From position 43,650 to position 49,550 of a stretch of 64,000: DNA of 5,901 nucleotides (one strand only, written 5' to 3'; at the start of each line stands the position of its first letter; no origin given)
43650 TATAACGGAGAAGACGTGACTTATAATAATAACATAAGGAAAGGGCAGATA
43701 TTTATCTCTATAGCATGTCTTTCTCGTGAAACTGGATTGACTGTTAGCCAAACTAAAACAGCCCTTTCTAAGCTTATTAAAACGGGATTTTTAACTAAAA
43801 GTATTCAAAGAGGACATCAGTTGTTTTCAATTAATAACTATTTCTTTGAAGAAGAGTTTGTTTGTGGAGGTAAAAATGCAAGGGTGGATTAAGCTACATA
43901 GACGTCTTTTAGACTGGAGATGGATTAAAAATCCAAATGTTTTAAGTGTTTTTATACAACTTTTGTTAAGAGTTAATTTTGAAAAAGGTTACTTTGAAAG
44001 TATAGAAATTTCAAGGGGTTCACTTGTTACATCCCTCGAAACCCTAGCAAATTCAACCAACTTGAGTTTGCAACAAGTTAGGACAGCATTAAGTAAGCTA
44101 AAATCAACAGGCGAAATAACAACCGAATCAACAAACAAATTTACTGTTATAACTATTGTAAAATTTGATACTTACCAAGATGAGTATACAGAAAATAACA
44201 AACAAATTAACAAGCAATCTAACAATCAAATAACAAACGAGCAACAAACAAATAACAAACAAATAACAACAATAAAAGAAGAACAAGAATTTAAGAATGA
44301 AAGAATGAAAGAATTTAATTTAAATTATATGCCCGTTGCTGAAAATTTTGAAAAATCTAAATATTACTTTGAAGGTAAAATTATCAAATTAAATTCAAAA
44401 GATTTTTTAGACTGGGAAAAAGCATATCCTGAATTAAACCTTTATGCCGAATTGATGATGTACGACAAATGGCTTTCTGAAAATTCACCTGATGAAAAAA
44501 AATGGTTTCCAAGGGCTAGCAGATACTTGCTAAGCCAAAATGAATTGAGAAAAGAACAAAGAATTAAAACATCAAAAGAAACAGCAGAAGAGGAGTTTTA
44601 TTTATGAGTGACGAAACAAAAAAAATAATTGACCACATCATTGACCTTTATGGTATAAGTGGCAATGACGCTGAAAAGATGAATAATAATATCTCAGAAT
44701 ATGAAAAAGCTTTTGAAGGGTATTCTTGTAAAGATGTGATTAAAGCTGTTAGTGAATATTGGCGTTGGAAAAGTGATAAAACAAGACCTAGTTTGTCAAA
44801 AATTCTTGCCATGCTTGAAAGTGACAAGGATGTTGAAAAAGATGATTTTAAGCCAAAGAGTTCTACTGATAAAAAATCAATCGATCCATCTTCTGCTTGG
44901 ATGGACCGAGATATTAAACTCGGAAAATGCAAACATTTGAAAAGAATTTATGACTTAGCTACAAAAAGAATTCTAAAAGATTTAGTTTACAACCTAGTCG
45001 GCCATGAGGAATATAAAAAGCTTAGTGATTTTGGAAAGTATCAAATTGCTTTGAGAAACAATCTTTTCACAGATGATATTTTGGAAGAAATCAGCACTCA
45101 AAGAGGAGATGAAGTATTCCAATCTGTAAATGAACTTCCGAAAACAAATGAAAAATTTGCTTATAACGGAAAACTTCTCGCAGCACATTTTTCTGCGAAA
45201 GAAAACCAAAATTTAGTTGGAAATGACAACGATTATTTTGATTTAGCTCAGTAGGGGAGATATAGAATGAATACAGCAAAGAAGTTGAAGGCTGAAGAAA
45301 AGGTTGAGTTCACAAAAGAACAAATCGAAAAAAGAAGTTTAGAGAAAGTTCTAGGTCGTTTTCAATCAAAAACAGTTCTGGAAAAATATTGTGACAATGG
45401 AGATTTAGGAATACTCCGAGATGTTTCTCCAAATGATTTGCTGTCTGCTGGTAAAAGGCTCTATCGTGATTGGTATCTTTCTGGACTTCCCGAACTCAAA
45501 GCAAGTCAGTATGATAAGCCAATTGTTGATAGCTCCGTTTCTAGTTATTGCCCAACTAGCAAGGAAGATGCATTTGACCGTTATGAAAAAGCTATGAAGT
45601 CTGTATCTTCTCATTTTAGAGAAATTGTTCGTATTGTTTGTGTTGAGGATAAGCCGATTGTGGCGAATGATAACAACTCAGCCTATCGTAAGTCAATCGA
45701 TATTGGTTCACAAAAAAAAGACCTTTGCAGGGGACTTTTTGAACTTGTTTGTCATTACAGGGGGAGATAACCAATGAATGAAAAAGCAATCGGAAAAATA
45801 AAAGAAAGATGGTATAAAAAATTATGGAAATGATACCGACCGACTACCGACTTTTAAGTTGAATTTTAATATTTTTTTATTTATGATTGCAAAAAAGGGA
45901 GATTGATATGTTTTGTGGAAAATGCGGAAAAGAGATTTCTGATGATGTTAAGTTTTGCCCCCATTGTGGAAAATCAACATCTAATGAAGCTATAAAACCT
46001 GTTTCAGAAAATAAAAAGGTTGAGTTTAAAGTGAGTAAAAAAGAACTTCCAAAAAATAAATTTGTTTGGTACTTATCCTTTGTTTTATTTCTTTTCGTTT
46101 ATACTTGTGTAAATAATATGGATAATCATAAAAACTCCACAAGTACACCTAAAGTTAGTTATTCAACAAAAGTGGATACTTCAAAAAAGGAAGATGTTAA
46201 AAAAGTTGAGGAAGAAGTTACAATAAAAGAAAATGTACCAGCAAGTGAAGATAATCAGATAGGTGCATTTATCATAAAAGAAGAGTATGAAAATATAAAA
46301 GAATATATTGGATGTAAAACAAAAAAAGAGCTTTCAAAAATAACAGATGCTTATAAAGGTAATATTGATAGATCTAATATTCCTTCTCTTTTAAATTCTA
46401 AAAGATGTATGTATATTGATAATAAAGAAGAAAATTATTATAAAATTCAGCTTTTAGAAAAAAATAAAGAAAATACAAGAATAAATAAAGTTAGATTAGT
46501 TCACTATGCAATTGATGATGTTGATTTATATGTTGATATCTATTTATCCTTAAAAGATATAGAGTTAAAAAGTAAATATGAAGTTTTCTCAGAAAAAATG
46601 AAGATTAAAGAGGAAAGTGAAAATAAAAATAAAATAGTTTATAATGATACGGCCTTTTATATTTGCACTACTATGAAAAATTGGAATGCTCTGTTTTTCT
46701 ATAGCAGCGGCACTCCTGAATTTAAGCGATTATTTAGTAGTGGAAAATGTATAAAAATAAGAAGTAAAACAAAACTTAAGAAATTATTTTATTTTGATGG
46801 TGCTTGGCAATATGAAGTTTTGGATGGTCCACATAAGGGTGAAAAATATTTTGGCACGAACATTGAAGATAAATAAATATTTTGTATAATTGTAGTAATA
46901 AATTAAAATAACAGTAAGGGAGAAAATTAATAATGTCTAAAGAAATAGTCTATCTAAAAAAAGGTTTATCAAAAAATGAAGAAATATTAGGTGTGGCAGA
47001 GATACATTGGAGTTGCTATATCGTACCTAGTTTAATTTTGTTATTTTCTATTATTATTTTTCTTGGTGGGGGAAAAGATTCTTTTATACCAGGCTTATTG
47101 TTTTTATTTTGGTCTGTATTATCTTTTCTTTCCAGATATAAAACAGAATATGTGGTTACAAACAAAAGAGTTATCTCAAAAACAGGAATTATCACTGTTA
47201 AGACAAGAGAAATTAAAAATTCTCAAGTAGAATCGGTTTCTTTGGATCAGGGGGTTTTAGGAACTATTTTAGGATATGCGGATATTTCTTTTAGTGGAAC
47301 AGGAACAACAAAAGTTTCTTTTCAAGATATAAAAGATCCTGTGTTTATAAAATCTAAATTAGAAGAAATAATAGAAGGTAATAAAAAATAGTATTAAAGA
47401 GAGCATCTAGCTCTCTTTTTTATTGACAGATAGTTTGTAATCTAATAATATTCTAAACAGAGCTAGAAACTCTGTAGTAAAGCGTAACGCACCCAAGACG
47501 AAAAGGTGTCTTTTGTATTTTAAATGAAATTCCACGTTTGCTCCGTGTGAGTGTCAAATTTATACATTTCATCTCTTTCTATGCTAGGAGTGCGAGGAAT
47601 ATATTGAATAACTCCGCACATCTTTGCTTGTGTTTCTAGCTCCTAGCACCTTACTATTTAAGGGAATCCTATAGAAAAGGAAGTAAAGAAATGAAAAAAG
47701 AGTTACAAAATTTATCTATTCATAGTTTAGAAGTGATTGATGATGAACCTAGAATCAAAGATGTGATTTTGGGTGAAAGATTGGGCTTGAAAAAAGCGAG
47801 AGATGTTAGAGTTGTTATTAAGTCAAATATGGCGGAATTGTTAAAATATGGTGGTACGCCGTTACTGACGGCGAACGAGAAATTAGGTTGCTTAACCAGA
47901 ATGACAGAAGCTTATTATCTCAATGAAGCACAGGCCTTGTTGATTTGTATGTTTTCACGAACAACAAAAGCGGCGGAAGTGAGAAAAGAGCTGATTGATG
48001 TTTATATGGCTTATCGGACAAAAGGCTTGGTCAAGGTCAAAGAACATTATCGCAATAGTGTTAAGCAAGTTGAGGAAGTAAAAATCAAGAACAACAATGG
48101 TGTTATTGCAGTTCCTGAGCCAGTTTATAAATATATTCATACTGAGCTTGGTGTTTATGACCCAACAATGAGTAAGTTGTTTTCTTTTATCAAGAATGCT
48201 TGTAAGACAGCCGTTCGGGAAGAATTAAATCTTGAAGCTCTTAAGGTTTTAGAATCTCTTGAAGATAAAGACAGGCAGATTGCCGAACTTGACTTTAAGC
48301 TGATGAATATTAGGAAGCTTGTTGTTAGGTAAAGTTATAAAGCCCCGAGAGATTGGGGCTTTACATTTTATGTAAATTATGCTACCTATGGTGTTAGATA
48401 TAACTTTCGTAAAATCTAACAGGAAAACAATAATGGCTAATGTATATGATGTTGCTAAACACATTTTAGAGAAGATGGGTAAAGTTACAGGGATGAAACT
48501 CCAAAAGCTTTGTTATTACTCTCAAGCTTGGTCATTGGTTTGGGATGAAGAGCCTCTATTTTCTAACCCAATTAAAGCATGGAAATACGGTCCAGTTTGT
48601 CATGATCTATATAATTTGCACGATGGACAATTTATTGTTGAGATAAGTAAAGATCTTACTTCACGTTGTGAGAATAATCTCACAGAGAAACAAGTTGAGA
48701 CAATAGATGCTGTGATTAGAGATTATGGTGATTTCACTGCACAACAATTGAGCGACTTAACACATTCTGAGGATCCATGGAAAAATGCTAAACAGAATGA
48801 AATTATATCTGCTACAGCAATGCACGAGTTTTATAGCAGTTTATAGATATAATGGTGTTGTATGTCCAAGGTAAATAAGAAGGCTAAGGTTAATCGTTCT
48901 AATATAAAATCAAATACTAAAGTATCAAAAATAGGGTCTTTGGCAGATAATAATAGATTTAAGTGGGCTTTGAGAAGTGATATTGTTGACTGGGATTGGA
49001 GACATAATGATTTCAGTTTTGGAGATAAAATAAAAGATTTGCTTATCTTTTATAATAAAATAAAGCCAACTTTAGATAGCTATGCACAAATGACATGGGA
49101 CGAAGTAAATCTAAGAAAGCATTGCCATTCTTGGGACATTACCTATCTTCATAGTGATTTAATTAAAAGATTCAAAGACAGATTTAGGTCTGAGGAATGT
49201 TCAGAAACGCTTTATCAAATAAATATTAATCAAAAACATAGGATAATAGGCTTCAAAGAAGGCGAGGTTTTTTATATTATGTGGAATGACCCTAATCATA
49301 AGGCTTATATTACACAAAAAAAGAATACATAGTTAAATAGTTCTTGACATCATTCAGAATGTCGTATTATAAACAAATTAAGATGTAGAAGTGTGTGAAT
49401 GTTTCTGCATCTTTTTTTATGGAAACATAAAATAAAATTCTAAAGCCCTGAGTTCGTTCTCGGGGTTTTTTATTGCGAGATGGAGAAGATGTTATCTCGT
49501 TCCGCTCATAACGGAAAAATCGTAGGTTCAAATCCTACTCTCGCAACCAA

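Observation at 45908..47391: Zinc-ribbon membrane protein plus bPH-domain membrane protein pair: candidate two-gene defence or exclusion module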

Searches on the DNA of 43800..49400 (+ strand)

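Call 8: search_dna_similar(query=window:43800-49400:+, collection=phages, mode=distant)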
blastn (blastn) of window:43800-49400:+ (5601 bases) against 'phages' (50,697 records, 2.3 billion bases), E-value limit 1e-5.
Records with a match: 4; places in all: 4; records where one place covers at least 80% of the query: 0.
Best place of each record, by identity: 60-80% 4.
By first word of the organism name: Bacillus 4.
By host as written in the record: Bacillus megaterium 2; Bacillus megaterium strain Km Sp- 2.
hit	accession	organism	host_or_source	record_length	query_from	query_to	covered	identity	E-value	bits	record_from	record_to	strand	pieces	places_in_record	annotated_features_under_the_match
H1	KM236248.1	Bacillus phage Pookie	Bacillus megaterium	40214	318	474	3%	72.6%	2e-13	86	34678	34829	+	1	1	DnaD/DnaB replication protein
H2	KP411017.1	Bacillus phage Palmer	Bacillus megaterium strain Km Sp-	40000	318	474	3%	72.6%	2e-13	86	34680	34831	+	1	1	DnaD/DnaB replication protein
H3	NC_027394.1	Bacillus phage Pookie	Bacillus megaterium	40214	318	474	3%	72.6%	2e-13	86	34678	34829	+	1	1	DnaD-like helicase loader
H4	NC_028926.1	Bacillus phage Palmer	Bacillus megaterium strain Km Sp-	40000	318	474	3%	72.6%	2e-13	86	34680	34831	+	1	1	DnaD-like helicase loader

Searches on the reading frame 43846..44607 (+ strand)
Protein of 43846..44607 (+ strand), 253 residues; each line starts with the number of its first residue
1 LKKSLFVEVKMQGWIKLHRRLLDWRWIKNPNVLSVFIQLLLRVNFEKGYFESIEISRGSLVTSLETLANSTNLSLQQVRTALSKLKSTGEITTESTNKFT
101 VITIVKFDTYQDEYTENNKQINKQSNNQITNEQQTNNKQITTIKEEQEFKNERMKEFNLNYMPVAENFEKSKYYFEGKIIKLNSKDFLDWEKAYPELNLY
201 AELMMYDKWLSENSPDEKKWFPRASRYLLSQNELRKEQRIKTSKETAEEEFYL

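Call 4: search_protein_families(library=pfam, proteins=[window:43846-44607:+], max_evalue=0.01)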
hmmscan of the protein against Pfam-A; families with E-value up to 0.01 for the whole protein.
window:43846-44607:+ (253 aa): 0 families

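Call 5: search_protein_families(library=phrogs, proteins=[window:43846-44607:+], max_evalue=0.01)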
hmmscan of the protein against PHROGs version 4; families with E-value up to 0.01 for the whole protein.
window:43846-44607:+ (253 aa): 16 families
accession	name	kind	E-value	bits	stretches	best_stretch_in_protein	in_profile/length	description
phrog_2514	-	DNA, RNA and nucleotide metabolism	3.4e-29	103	1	11-172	2-169/270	DnaD-like helicase loader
phrog_186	-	DNA, RNA and nucleotide metabolism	2.1e-15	58.2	1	6-193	14-199/308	DnaD-like helicase loader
phrog_27581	-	unknown function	8e-12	46.4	1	4-152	18-184/216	-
phrog_7498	-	DNA, RNA and nucleotide metabolism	1.2e-11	45.3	1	12-151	5-150/296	DnaD-like helicase loader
phrog_17247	-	unknown function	4e-10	40.5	1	170-246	199-273/295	-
phrog_17768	-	DNA, RNA and nucleotide metabolism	5.5e-07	30.1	1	48-136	36-124/353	replication initiation protein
phrog_345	-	DNA, RNA and nucleotide metabolism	9.3e-07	29.8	1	10-161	23-202/297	replication initiation O-like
phrog_270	-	DNA, RNA and nucleotide metabolism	4.8e-06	27.2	1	58-167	64-152/383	replication initiation protein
phrog_428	-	DNA, RNA and nucleotide metabolism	8e-06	26.3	1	33-153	108-233/455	replication initiation protein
phrog_36825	-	unknown function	3.9e-05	24.4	1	11-116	1-113/279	-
phrog_391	-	DNA, RNA and nucleotide metabolism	4.6e-05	24.2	1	57-141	33-124/298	replication initiation O-like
phrog_678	-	DNA, RNA and nucleotide metabolism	5.9e-05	23.8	1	57-147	81-181/346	replication initiation O-like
phrog_35955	-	unknown function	7.8e-05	23.2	1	53-132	49-128/285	-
phrog_8102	-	DNA, RNA and nucleotide metabolism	0.00045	20.4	1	47-145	47-136/337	replication initiation protein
phrog_633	-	transcription regulation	0.0012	20.3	1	66-140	21-97/111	transcriptional regulator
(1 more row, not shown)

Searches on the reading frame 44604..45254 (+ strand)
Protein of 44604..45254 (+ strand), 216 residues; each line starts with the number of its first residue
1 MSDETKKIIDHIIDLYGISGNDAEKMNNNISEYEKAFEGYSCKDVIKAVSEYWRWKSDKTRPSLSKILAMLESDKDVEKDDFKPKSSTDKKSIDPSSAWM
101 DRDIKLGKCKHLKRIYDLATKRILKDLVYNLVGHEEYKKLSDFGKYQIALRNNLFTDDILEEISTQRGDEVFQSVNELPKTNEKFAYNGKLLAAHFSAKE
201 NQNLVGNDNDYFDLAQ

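Call 4: search_protein_families(library=pfam, proteins=[window:44604-45254:+], max_evalue=0.01)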
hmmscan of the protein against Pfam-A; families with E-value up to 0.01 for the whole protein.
window:44604-45254:+ (216 aa): 0 families

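Call 5: search_protein_families(library=phrogs, proteins=[window:44604-45254:+], max_evalue=0.01)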
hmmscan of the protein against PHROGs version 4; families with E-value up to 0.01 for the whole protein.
window:44604-45254:+ (216 aa): 0 families

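Call 77: find_related_loci(query=window:44604-45251:+, collection=viral_contigs, flank=7000)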
Query window:44604-45251:+ (216 aa) in viral_contigs; peptide patterns used: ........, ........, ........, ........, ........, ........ (x = any residue, [..] = any of these).
15 stretches matched a pattern, but none encodes a relative of the query by tblastn (E <= 1e-3).
